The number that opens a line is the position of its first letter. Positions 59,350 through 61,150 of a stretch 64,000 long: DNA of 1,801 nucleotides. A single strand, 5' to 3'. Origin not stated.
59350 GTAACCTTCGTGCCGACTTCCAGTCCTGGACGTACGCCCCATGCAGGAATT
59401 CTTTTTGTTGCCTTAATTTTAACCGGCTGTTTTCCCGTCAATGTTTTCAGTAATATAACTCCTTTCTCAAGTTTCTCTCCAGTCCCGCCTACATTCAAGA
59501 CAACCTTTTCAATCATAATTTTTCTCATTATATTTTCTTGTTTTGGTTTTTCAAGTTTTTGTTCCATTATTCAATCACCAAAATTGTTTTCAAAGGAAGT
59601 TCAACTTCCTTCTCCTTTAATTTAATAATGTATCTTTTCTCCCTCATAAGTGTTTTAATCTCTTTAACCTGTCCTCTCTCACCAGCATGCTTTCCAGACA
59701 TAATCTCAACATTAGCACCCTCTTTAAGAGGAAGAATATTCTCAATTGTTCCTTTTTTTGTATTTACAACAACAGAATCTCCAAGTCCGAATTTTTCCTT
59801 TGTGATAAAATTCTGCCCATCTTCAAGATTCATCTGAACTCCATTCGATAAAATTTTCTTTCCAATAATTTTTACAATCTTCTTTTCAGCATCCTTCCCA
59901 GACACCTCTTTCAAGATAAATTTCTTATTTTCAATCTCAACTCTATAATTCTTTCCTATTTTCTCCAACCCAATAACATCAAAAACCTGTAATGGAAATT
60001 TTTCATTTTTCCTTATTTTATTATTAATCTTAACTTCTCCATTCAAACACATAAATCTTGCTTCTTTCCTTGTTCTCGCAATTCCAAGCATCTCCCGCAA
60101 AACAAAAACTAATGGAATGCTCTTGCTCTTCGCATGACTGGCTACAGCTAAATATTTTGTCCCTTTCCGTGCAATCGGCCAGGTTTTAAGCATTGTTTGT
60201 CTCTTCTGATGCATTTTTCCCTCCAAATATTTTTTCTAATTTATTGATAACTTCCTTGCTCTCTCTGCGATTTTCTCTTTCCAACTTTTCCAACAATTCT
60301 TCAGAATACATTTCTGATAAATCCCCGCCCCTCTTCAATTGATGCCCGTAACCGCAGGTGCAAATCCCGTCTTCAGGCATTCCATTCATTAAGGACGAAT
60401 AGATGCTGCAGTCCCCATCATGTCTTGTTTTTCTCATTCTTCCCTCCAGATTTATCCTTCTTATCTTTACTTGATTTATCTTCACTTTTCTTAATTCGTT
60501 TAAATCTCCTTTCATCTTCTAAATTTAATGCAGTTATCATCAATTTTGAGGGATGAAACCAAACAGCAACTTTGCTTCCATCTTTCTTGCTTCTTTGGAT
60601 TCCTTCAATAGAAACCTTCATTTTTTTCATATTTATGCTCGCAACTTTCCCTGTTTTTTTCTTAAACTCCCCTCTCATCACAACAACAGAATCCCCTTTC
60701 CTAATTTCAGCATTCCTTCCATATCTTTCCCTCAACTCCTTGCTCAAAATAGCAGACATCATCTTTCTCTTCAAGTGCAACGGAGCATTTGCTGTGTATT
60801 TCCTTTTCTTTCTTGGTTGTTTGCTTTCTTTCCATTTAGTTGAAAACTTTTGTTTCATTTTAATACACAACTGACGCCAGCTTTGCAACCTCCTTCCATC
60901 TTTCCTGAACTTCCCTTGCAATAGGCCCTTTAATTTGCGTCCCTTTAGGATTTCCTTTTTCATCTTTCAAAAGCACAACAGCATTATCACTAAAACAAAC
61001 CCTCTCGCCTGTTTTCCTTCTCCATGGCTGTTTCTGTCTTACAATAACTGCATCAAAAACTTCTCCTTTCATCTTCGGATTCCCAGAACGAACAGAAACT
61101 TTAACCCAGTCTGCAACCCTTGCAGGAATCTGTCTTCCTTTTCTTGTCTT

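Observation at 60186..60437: Unannotated 83-codon gene wedged between rpl24 and rps4e with a Cys3-His-like motif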

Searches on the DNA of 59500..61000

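Call 65: search_rna_families(source=window, start=59500, end=61000, threshold=evalue, max_evalue=1)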
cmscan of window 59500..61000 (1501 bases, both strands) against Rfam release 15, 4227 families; matches with E-value up to 1: 0.
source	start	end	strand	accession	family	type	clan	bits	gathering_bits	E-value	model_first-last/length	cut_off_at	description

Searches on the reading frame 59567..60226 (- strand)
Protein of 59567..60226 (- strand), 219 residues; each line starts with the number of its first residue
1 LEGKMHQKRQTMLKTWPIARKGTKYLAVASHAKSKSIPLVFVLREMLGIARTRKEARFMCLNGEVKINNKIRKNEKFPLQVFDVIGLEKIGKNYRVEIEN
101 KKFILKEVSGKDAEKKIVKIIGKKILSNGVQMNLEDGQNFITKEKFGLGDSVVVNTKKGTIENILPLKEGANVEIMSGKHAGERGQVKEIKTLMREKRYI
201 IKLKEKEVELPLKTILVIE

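Call 4: search_protein_families(library=pfam, proteins=[window:59567-60226:-], max_evalue=1)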
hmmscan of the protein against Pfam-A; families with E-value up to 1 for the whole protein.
window:59567-60226:- (219 aa): 6 families
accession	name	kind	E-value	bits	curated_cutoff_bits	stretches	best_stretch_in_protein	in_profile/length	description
PF00900.26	Ribosomal_S4e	-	6.7e-11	42.2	25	1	91-161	2-75/75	Ribosomal family S4e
PF01479.30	S4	-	1.3e-07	31.6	22.8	1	45-85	8-48/48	S4 domain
PF00467.35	KOW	-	6.2e-05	23.1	22.3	1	170-190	2-22/32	KOW motif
PF08071.17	RS4NT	-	0.0036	17.7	27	1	3-25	3-25/37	RS4NT (NUC023) domain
PF25088.1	GPKOW_C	-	0.011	16.3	65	1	151-206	39-91/107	GPKOW C-terminal domain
PF23291.1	KOW4_SPT5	-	0.13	12.6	27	1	169-190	11-32/55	Transcription elongation factor SPT5, fourth KOW domain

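Call 5: search_protein_families(library=ncbifam, proteins=[window:59567-60226:-], max_evalue=1)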
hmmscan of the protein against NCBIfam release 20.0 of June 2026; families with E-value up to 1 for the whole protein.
window:59567-60226:- (219 aa): 5 families
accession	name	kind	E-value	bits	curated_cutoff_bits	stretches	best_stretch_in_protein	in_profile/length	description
NF003312.0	PRK04313.1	equivalog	1.5e-50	171.8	214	1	4-212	2-220/238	30S ribosomal protein S4e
TIGR00008.1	infA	equivalog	0.0044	17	61.15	1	91-121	17-46/69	translation initiation factor IF-1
TIGR01956.2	NusG_myco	equivalog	0.0091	15.6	150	1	92-197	141-216/239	transcription termination/antitermination protein NusG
TIGR01080.1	rplX_A_E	equivalog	0.027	14.8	47.65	1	162-203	37-74/116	50S ribosomal protein L24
TIGR00405.1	KOW_elon_Spt5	equivalog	0.081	12.9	69.95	1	159-212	82-130/145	transcription elongation factor Spt5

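Call 28: find_related_loci(query=window:59570-60214:-, collection=metagenome_contigs, flank=2500)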
Query seq(215 aa) (215 aa) in metagenome_contigs; peptide patterns used: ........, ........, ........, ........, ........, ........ (x = any residue, [..] = any of these).
579 stretches matched a pattern; 18 encode a relative of the query (tblastn E <= 1e-3); 18 distinct loci.
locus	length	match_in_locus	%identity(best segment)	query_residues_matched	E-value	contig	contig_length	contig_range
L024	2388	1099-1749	73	1-215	6e-106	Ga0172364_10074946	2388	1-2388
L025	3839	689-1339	72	1-215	4e-102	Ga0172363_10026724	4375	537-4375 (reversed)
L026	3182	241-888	64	1-215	6e-92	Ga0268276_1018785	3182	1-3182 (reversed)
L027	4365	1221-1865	66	1-214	1e-90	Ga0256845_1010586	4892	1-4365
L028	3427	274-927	66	1-215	2e-89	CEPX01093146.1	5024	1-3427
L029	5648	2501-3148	64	1-215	4e-88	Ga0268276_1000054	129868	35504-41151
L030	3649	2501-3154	61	1-215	1e-84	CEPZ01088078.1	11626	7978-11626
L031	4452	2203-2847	60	1-214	9e-85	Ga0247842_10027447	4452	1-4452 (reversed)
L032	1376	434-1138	59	1-215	1e-88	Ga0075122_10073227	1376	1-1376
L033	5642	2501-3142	62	1-214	1e-81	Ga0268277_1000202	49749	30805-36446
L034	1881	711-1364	59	1-215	7e-84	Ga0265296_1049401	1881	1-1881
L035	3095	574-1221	61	1-215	2e-78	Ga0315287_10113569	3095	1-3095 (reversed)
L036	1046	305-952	61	1-215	7e-83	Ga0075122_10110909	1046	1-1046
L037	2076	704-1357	60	1-215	7e-78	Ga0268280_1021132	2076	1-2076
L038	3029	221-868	56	1-215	1e-72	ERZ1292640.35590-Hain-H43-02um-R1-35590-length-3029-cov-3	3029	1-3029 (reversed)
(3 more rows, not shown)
